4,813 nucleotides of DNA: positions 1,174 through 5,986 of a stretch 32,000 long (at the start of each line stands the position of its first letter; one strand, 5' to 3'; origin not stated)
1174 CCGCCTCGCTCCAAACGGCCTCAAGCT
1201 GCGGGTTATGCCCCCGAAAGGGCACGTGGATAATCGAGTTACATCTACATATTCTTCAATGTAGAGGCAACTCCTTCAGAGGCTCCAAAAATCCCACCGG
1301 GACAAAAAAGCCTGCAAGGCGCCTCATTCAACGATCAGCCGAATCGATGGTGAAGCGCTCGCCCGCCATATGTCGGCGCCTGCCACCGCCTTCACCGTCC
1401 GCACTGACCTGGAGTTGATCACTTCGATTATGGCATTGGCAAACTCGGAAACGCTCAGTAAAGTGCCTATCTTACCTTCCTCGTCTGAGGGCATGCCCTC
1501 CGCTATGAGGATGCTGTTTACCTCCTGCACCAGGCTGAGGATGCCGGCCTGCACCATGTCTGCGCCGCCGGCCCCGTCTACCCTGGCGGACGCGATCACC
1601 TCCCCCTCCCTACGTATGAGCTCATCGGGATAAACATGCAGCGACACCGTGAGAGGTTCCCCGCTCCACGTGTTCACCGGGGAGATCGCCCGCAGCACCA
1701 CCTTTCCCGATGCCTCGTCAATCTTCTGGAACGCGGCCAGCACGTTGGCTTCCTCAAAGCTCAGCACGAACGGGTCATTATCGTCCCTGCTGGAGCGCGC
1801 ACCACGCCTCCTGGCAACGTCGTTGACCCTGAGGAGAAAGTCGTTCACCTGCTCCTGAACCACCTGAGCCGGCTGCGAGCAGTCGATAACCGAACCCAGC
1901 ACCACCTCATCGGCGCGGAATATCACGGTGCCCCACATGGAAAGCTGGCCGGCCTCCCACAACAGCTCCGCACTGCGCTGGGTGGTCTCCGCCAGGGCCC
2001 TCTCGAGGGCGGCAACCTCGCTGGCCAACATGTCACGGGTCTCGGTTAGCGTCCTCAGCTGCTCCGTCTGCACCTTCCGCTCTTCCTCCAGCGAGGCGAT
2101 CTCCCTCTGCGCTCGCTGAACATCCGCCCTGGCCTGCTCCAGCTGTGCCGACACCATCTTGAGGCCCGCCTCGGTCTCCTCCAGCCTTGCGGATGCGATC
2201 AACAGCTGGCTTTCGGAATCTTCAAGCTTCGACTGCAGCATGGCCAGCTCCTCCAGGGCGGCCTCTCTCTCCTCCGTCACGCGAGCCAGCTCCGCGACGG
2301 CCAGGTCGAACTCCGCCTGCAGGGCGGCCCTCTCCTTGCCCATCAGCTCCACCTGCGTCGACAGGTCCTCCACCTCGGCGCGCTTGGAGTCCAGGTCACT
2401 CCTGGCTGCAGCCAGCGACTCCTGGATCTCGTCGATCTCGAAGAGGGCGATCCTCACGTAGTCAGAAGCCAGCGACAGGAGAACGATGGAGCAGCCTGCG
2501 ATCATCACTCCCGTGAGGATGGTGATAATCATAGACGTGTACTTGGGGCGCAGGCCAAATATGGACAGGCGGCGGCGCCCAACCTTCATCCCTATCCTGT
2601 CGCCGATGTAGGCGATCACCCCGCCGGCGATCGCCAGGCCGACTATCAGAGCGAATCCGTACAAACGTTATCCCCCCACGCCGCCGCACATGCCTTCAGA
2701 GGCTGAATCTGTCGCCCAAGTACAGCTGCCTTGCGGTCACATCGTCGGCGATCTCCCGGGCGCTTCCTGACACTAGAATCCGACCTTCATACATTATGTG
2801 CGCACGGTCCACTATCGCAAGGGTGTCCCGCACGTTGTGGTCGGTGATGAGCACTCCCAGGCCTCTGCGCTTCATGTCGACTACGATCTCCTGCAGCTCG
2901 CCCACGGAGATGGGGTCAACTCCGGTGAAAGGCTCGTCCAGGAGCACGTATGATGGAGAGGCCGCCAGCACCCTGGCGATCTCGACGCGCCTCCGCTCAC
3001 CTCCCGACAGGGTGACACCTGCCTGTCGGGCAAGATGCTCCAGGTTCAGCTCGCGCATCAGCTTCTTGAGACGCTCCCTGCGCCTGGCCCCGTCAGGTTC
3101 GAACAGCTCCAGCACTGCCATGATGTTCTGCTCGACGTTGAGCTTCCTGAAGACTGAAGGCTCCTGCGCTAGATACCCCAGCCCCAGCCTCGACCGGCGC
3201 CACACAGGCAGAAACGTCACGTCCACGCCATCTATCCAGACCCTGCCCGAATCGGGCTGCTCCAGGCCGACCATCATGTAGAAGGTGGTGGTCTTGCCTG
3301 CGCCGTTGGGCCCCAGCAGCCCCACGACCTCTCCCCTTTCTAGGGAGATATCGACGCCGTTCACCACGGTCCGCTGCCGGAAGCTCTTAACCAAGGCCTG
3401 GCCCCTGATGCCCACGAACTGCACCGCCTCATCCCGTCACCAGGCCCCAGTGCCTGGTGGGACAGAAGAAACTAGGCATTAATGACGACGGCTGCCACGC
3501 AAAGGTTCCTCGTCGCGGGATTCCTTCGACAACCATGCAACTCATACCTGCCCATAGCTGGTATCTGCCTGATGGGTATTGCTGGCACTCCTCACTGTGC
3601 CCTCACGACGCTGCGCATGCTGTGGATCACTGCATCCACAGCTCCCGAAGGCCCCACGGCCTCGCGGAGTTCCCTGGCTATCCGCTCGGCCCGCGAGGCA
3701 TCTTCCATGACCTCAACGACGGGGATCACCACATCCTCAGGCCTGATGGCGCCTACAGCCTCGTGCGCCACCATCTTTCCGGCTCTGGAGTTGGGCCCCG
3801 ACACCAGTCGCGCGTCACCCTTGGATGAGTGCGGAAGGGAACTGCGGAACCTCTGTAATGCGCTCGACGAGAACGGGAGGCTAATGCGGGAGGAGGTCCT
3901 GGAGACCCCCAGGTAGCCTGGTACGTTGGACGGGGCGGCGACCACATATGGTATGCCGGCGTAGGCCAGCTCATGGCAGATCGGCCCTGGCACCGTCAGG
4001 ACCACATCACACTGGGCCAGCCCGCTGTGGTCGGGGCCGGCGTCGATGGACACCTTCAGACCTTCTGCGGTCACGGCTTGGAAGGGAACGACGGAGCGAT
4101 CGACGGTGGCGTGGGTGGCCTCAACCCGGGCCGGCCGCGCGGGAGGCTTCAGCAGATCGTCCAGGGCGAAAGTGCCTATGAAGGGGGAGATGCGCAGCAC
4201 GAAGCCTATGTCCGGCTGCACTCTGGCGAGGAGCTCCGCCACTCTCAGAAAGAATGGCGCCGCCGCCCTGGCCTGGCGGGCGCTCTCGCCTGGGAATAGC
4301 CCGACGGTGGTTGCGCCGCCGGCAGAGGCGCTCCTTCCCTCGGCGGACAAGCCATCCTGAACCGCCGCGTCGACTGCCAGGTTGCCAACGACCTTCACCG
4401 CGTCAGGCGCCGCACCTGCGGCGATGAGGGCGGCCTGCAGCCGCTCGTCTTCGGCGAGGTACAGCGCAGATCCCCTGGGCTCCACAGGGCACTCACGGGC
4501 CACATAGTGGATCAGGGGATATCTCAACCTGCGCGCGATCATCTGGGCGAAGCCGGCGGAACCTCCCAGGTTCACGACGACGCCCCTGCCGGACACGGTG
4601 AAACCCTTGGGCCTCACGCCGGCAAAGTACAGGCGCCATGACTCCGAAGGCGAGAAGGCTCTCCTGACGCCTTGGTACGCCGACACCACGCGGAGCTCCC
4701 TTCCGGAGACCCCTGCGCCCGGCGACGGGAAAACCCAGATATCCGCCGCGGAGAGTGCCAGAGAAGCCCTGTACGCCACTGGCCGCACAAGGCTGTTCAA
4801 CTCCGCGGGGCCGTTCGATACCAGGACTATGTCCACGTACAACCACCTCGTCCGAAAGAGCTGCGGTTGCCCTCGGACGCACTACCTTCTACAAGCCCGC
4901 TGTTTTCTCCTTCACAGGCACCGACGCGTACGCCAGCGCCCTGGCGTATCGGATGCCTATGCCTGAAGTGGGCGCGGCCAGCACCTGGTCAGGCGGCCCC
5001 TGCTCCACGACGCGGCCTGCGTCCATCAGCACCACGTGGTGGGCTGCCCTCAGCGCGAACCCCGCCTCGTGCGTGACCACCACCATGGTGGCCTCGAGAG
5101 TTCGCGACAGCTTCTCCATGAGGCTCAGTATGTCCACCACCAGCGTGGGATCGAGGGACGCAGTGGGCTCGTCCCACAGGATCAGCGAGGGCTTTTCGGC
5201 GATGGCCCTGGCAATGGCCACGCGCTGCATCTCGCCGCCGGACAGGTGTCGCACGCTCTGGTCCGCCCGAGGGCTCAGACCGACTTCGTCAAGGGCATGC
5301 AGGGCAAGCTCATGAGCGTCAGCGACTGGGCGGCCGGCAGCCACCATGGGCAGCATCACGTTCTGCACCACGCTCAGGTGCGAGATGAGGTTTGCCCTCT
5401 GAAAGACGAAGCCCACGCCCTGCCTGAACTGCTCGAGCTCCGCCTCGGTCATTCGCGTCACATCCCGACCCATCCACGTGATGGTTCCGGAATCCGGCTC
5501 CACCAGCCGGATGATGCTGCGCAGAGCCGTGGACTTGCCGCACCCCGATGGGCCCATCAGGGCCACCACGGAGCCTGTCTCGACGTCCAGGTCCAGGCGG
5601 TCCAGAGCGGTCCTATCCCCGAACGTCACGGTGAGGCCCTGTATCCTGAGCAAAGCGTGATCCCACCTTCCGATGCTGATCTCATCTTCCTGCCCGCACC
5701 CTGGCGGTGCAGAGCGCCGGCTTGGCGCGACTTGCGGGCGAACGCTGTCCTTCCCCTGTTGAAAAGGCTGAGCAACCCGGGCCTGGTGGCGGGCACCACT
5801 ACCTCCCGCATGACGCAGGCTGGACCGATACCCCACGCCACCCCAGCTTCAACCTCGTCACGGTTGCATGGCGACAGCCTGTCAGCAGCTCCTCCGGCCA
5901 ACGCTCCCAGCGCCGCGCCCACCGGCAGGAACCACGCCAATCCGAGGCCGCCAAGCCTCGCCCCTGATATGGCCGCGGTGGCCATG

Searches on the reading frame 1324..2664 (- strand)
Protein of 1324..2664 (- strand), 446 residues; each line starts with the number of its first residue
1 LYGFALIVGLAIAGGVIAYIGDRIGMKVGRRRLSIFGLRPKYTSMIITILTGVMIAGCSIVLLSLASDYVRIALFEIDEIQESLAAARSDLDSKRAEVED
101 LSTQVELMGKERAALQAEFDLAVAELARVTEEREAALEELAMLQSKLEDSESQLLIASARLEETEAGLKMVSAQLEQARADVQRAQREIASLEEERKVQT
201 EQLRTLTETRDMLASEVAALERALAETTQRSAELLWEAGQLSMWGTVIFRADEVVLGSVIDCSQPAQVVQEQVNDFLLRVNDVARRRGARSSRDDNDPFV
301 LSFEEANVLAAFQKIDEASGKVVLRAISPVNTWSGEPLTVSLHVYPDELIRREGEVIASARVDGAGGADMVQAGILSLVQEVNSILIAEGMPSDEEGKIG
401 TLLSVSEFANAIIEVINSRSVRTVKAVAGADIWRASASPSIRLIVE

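Call 11: search_protein_families(library=pfam, proteins=[window:1324-2664:-], max_evalue=0.001)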
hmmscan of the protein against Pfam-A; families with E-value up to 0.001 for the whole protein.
window:1324-2664:- (446 aa): 2 families
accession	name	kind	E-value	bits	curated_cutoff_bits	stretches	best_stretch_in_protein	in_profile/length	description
PF11283.13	DUF3084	-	1.5e-29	102.2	25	1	3-78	1-76/77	Protein of unknown function (DUF3084)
PF19220.6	Rod_CreS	-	0.00014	21.4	100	1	75-233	6-164/359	Crescentin, rod domain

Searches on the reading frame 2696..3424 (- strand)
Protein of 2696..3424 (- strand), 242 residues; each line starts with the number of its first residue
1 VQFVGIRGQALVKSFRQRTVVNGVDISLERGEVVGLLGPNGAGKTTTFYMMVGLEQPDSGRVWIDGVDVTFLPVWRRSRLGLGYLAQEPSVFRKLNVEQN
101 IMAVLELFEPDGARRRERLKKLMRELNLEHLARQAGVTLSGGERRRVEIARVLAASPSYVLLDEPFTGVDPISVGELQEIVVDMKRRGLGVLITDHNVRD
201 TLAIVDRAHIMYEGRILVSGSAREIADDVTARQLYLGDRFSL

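Call 11: search_protein_families(library=pfam, proteins=[window:2696-3424:-], max_evalue=0.001)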
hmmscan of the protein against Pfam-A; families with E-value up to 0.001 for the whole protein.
window:2696-3424:- (242 aa): 2 families
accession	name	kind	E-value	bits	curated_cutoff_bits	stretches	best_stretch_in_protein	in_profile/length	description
PF00005.33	ABC_tran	-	1.8e-34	119.7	25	1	22-166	2-136/137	ABC transporter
PF13304.12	AAA_21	-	0.00054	20.6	27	0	34-54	2-22/304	AAA domain, putative AbiEii toxin, Type IV TA system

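Call 49: search_protein_families(library=ncbifam, proteins=[window:2696-3424:-], max_evalue=0.01)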
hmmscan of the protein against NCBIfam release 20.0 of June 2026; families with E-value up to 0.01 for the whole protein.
window:2696-3424:- (242 aa): 189 families (the best 25 are shown)
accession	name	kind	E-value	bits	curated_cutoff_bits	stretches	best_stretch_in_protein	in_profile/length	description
TIGR04406.1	LPS_export_lptB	equivalog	1.3e-100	335.6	240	1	8-242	4-239/239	LPS export ABC transporter ATP-binding protein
NF008144.0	PRK10895.1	equivalog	3.3e-82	275.6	381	1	8-242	6-241/241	LPS export ABC transporter ATP-binding protein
TIGR01188.1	drrA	subfamily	4.6e-49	167.3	312.45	1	13-235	1-221/302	daunorubicin resistance ABC transporter, ATP-binding protein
TIGR00968.1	3a0106s01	subfamily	3.5e-42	144.5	342.75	1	11-231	6-224/237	sulfate ABC transporter ATP-binding protein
TIGR03410.1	urea_trans_UrtE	equivalog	4.1e-40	137.7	285.8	1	11-232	6-226/230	urea ABC transporter ATP-binding subunit UrtE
NF033858.1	ABC2_perm_RbbA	equivalog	9e-40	136.4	1050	1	5-234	266-493/909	ribosome-associated ATPase/putative transporter RbbA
NF040840.2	tungstate_WtpC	equivalog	3.4e-39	135.1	440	1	9-226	5-219/347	tungstate ABC transporter ATP-binding protein WtpC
TIGR03864.1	PQQ_ABC_ATP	hypoth_equivalog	8.7e-39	133.4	302.25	1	9-234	5-228/236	ABC transporter, ATP-binding subunit, PQQ-dependent alcohol dehydrogenase system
TIGR01186.1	proV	subfamily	1.4e-37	129.6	326.6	1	19-226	7-218/363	betaine/proline/choline family ABC transporter ATP-binding protein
TIGR03265.1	PhnT2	equivalog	4.3e-37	128.2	457.7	1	9-227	8-224/353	putative 2-aminoethylphosphonate ABC transporter ATP-binding protein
TIGR03740.1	galliderm_ABC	subfamily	4.3e-37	127.9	309.75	1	9-221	4-207/223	lantibiotic protection ABC transporter ATP-binding subunit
NF006987.0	PRK09452.1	equivalog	9.4e-36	123.3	482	1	9-228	21-238/378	spermidine/putrescine ABC transporter ATP-binding protein PotA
NF010068.0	PRK13548.1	equivalog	1e-35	123.1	261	1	6-235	6-240/261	heme ABC transporter ATP-binding protein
NF008039.0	PRK10771.1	equivalog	1.4e-35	122.9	298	1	24-237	18-229/234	thiamine ABC transporter ATP-binding protein ThiQ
TIGR04521.1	ECF_ATPase_2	equivalog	2.3e-35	122.1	330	1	17-229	17-236/279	energy-coupling factor transporter ATPase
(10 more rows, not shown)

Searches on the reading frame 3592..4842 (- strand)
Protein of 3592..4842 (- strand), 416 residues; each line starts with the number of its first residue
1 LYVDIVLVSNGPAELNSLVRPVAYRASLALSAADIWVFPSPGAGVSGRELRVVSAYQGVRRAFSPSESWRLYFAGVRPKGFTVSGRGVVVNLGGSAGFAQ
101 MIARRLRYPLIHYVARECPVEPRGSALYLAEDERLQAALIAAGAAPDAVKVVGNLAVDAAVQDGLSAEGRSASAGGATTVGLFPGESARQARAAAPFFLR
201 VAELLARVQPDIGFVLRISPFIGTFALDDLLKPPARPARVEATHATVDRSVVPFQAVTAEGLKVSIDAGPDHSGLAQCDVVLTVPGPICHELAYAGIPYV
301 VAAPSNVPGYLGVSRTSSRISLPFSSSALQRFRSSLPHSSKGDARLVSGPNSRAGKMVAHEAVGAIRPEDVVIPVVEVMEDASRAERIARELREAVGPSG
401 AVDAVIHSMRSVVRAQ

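Call 11: search_protein_families(library=pfam, proteins=[window:3592-4842:-], max_evalue=0.001)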
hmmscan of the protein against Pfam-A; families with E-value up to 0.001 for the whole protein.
window:3592-4842:- (416 aa): 0 families

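Call 49: search_protein_families(library=ncbifam, proteins=[window:3592-4842:-], max_evalue=0.01)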
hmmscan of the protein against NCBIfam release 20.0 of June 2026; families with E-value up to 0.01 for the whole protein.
window:3592-4842:- (416 aa): 0 families

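Call 71: search_solved_structures(query=window:3592-4842:-, max_evalue=10)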
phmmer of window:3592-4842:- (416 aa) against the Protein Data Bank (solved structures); distinct sequences matched with E-value up to 10: 0.

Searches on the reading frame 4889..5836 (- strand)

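Call 3: search_protein_families(library=pfam, proteins=[window:4889-5836:-], max_evalue=0.01)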
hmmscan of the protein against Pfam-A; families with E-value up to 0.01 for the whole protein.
window:4889-5836:- (315 aa): 10 families
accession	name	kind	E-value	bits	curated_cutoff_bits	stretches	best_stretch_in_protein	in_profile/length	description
PF00005.33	ABC_tran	-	1e-36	127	25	1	78-226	1-137/137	ABC transporter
PF13304.12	AAA_21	-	1.5e-08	35.5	27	1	203-257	242-299/304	AAA domain, putative AbiEii toxin, Type IV TA system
PF25199.1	nSTAND_NTPase5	-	9.3e-05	22.7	34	1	85-140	38-96/145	Novel STAND NTPase 5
PF02463.25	SMC_N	-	0.00029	20.8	40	0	197-266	136-207/220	RecF/RecN/SMC N terminal domain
PF13401.12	AAA_22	-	0.00052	20.8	27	1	87-223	4-92/130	AAA domain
PF01637.24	ATPase_2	-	0.0016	18.7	33.2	1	84-174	16-79/225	ATPase domain predominantly from Archaea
PF13191.12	AAA_16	-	0.0041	18.1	32.6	1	84-123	18-52/167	AAA ATPase domain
PF13555.12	AAA_29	-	0.0044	17.2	27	1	82-116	16-50/61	P-loop containing region of AAA domain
PF03193.22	RsgA_GTPase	-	0.0054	17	30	1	72-116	91-134/174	RsgA GTPase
PF03215.21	Rad17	-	0.0055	17.1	23.8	0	80-110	37-67/186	Rad17 P-loop domain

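Call 49: search_protein_families(library=ncbifam, proteins=[window:4889-5836:-], max_evalue=0.01)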
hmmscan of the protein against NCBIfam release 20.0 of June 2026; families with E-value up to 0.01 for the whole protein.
window:4889-5836:- (315 aa): 189 families (the best 25 are shown)
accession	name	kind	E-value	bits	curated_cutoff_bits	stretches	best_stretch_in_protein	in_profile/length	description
NF008428.0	PRK11264.1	equivalog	3e-58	197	406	1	63-291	4-237/250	L-cystine ABC transporter ATP-binding protein TcyN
TIGR02315.1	ABC_phnC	equivalog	1.1e-56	192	266.1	1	62-286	1-234/243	phosphonate ABC transporter ATP-binding protein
NF007027.0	PRK09493.1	equivalog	5.5e-56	189.6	379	1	66-291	5-229/240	glutamine ABC transporter ATP-binding protein GlnQ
TIGR03005.1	ectoine_ehuA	equivalog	6.8e-56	189.3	345.4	1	64-290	2-239/252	ectoine/hydroxyectoine ABC transporter ATP-binding protein EhuA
TIGR01186.1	proV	subfamily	1.6e-51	175.6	326.6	1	73-291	4-223/363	betaine/proline/choline family ABC transporter ATP-binding protein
TIGR00972.1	3a0107s01c2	equivalog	2.5e-51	174.4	343.2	1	63-291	2-236/248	phosphate ABC transporter ATP-binding protein PstB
NF008338.0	PRK11124.1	equivalog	9.5e-51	172.6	369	1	63-284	3-227/242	arginine ABC transporter ATP-binding protein ArtP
TIGR00968.1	3a0106s01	subfamily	2.8e-50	171.1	342.75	1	65-293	3-226/237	sulfate ABC transporter ATP-binding protein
TIGR02673.1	FtsE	equivalog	1.1e-49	169.1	264.85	1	65-274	4-213/214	cell division ATP-binding protein FtsE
TIGR03265.1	PhnT2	equivalog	1e-48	166.4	457.7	1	62-291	4-228/353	putative 2-aminoethylphosphonate ABC transporter ATP-binding protein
TIGR03258.1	PhnT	equivalog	1.2e-48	166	499.15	1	63-298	9-240/359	2-aminoethylphosphonate ABC transport system ATP-binding subunit PhnT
NF006987.0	PRK09452.1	equivalog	6e-48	163.4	482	1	59-290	14-240/378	spermidine/putrescine ABC transporter ATP-binding protein PotA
NF007908.0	PRK10619.1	equivalog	1.2e-47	162.3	466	1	63-292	6-246/257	histidine ABC transporter ATP-binding protein HisP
TIGR02211.1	LolD_lipo_ex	equivalog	3.1e-47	160.9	307.75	1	76-272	19-216/221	lipoprotein-releasing ABC transporter ATP-binding protein LolD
TIGR02314.1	ABC_MetN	equivalog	6.4e-47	160.2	499.7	1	76-307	19-250/343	methionine ABC transporter ATP-binding protein MetN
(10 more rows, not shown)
